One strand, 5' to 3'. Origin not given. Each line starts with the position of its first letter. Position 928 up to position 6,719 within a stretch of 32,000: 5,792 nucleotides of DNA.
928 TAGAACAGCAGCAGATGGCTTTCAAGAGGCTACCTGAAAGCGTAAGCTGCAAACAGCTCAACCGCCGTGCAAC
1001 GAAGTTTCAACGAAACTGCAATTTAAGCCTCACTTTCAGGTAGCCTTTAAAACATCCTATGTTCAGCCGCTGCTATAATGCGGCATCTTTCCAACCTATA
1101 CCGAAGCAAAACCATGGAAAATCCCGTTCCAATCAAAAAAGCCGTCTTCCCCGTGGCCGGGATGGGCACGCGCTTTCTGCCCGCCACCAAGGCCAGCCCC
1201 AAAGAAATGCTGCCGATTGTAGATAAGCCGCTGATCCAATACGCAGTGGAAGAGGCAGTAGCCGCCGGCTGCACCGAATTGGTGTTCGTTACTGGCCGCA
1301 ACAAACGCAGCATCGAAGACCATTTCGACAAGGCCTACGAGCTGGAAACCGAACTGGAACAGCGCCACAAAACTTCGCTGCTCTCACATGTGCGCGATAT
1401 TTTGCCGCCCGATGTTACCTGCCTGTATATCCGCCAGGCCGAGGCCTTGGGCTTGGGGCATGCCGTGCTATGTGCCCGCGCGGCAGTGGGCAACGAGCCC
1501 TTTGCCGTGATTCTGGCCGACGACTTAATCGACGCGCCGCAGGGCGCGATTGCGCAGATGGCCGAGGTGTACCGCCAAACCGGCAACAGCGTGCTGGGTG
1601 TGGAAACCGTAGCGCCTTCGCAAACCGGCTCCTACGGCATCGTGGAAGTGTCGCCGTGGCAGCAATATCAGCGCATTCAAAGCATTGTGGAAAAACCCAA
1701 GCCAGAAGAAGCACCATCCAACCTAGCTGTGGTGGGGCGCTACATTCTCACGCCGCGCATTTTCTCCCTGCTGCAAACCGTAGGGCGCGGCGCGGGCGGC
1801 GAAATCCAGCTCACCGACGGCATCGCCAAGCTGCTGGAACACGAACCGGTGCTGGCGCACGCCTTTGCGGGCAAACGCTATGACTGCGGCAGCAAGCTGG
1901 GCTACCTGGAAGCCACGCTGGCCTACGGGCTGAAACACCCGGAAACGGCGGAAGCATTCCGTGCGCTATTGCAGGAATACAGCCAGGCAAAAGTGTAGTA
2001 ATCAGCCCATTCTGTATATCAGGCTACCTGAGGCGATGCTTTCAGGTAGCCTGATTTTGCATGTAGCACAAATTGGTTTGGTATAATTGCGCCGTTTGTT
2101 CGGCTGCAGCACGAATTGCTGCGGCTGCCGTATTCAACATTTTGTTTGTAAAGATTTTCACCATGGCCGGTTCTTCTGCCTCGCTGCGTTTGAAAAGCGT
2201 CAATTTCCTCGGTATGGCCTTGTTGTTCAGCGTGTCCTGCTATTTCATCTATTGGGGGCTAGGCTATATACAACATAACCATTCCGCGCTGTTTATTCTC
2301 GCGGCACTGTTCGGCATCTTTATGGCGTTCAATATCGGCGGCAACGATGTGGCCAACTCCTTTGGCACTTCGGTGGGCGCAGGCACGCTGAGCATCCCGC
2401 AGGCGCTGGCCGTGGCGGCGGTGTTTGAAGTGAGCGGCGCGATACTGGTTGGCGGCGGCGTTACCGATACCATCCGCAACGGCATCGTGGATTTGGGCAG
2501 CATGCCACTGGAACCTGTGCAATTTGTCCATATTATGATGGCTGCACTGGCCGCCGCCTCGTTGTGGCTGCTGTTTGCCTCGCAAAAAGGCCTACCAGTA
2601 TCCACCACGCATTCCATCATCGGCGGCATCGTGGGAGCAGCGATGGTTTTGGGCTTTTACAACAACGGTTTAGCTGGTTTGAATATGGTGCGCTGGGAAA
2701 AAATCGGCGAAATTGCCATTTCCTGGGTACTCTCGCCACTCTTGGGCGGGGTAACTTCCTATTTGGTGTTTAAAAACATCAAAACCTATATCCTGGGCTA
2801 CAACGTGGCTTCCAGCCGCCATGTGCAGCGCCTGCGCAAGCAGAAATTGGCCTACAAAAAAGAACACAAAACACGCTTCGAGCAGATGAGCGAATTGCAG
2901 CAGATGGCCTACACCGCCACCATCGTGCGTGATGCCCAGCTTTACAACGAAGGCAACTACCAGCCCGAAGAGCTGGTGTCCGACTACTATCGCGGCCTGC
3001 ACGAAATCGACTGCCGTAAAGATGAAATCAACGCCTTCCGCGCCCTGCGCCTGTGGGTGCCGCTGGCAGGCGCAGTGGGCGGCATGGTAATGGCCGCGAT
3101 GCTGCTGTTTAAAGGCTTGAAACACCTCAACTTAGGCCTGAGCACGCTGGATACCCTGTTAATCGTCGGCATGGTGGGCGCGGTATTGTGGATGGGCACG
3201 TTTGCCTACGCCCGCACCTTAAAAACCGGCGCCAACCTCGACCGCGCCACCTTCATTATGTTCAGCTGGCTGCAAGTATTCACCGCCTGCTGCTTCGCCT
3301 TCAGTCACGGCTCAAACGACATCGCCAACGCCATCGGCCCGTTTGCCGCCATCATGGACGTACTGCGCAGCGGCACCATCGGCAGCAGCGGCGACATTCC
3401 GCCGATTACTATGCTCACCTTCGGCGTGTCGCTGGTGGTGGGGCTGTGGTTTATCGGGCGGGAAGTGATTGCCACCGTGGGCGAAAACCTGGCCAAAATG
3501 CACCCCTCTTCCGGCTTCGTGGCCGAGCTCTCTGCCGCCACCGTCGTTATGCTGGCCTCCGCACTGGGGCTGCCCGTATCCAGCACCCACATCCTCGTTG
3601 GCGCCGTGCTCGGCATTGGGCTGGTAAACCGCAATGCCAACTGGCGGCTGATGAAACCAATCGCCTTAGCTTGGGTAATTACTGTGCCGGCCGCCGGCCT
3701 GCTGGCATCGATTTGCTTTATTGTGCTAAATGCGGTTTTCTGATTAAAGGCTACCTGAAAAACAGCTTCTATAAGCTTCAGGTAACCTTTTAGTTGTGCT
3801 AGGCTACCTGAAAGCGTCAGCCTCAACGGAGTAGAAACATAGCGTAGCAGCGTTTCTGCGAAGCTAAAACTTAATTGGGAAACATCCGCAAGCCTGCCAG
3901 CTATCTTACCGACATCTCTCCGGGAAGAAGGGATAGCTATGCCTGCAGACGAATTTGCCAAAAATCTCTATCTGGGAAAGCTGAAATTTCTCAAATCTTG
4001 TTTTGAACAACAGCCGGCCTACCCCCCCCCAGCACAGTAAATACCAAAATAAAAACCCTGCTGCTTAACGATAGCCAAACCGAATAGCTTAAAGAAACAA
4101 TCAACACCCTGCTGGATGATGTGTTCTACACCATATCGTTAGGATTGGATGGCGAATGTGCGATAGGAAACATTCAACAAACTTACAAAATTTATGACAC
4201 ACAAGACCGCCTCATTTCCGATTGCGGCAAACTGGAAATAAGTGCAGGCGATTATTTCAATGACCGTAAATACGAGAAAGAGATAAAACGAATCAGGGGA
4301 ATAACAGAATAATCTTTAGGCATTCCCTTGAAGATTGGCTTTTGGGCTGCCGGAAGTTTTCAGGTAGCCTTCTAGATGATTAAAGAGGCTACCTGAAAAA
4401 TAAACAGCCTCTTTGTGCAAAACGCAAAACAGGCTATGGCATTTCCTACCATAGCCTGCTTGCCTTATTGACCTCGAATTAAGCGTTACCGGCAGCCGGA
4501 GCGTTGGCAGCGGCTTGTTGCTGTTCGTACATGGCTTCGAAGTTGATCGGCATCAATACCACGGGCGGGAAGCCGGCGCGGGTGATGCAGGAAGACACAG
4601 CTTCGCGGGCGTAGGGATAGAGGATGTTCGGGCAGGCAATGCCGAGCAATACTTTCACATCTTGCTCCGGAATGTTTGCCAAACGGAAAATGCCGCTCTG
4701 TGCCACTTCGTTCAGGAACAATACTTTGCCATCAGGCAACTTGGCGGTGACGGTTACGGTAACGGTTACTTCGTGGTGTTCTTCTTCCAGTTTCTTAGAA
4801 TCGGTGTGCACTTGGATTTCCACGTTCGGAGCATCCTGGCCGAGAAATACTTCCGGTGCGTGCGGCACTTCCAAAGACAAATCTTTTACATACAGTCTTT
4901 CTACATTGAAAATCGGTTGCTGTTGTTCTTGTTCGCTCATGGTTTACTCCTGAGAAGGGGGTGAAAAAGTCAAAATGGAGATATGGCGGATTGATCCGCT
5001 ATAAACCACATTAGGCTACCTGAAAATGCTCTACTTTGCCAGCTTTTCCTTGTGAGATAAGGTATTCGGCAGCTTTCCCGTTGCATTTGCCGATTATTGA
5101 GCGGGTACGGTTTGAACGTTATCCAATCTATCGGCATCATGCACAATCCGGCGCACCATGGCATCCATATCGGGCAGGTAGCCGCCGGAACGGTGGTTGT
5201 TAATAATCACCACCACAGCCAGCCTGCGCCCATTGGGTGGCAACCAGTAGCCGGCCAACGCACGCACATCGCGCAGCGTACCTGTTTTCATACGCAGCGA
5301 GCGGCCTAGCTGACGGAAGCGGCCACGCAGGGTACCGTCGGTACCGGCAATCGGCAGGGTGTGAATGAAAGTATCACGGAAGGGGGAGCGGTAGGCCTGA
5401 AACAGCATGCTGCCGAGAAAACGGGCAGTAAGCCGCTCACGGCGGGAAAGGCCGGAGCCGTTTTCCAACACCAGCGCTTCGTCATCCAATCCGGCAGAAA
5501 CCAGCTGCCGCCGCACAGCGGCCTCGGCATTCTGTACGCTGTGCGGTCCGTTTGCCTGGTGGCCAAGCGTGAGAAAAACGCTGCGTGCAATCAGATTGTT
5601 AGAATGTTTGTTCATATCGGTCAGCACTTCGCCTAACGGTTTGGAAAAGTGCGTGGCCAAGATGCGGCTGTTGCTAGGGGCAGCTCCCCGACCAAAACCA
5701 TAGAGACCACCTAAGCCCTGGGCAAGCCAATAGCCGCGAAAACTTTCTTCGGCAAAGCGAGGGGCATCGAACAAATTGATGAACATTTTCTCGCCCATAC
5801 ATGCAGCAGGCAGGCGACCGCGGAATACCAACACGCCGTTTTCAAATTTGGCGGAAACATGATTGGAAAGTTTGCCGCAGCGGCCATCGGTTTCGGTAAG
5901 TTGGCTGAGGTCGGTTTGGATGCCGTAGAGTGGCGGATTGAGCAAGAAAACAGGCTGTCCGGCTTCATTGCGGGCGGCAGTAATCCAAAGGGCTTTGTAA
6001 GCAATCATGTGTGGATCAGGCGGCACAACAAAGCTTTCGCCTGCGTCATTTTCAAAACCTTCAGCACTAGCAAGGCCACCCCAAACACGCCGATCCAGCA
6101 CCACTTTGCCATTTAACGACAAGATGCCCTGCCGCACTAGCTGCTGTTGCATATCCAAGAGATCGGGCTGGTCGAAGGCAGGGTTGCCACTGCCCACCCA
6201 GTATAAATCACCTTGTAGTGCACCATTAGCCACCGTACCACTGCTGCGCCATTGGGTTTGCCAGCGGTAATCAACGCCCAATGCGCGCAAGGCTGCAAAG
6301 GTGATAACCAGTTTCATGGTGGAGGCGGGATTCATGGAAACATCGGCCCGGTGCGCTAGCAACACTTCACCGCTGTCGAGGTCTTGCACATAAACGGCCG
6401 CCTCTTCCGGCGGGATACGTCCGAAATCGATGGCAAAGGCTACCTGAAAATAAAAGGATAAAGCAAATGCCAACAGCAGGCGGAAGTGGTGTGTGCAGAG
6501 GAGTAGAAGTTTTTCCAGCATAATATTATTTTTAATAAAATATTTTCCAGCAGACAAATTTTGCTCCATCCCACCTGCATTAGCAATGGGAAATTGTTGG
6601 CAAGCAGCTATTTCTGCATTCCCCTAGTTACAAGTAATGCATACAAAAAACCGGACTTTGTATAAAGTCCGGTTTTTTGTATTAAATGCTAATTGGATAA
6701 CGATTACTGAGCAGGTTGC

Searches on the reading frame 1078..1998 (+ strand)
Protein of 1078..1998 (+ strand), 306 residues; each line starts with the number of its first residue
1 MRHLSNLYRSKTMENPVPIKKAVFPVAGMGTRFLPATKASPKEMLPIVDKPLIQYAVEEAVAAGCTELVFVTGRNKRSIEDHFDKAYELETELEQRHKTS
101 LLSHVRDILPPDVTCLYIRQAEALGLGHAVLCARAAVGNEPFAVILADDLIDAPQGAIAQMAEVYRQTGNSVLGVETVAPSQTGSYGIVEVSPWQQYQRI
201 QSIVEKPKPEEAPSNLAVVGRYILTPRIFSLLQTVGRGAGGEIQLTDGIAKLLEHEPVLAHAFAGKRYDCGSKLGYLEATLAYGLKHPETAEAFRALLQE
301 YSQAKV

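Call 49: search_protein_families(library=pfam, proteins=[window:1078-1998:+], max_evalue=0.001)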
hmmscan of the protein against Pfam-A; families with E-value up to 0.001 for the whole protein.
window:1078-1998:+ (306 aa): 2 families
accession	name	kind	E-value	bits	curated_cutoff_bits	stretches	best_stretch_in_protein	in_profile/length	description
PF00483.29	NTP_transferase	-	7.5e-31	108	21.2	1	26-282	6-241/245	Nucleotidyl transferase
PF12804.13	NTP_transf_3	-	2.8e-09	37.8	27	1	26-175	5-121/160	MobA-like NTP transferase domain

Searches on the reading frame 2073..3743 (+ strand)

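Call 49: search_protein_families(library=pfam, proteins=[window:2073-3743:+], max_evalue=0.001)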
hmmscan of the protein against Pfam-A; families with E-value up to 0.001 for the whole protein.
window:2073-3743:+ (556 aa): 1 family
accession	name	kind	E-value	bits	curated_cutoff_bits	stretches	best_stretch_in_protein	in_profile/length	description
PF01384.25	PHO4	-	1.8e-108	363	33.7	1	88-545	1-350/350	Phosphate transporter family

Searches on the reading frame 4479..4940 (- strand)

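Call 49: search_protein_families(library=pfam, proteins=[window:4479-4940:-], max_evalue=0.001)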
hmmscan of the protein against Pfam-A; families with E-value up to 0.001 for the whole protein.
window:4479-4940:- (153 aa): 1 family
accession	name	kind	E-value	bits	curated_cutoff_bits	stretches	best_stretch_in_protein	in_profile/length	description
PF02556.19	SecB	-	2.6e-54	183.4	26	1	4-144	1-140/141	Preprotein translocase subunit SecB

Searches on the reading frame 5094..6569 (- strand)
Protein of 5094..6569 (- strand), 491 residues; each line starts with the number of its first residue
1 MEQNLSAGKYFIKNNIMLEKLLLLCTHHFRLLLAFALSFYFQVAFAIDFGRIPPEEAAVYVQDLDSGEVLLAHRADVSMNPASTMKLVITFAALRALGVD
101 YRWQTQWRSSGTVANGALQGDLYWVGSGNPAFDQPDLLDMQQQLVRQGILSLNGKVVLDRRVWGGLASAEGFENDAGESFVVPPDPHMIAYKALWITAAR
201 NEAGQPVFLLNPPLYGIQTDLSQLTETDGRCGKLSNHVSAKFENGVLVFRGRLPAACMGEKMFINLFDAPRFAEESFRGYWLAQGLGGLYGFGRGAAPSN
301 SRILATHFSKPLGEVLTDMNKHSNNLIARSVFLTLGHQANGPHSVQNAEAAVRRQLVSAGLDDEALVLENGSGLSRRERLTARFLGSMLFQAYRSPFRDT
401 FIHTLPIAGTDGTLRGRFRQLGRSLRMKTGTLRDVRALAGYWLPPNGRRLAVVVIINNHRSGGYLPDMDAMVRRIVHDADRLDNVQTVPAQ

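Call 49: search_protein_families(library=pfam, proteins=[window:5094-6569:-], max_evalue=0.001)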
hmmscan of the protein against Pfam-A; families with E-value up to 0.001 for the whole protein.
window:5094-6569:- (491 aa): 2 families
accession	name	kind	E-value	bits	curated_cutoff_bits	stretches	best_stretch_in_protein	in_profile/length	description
PF02113.21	Peptidase_S13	-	1.1e-102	344.5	22.8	1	48-472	11-438/444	D-Ala-D-Ala carboxypeptidase 3 (S13) family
PF13354.11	Beta-lactamase2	-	2.3e-08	34.1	22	1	59-97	2-39/214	Beta-lactamase enzyme family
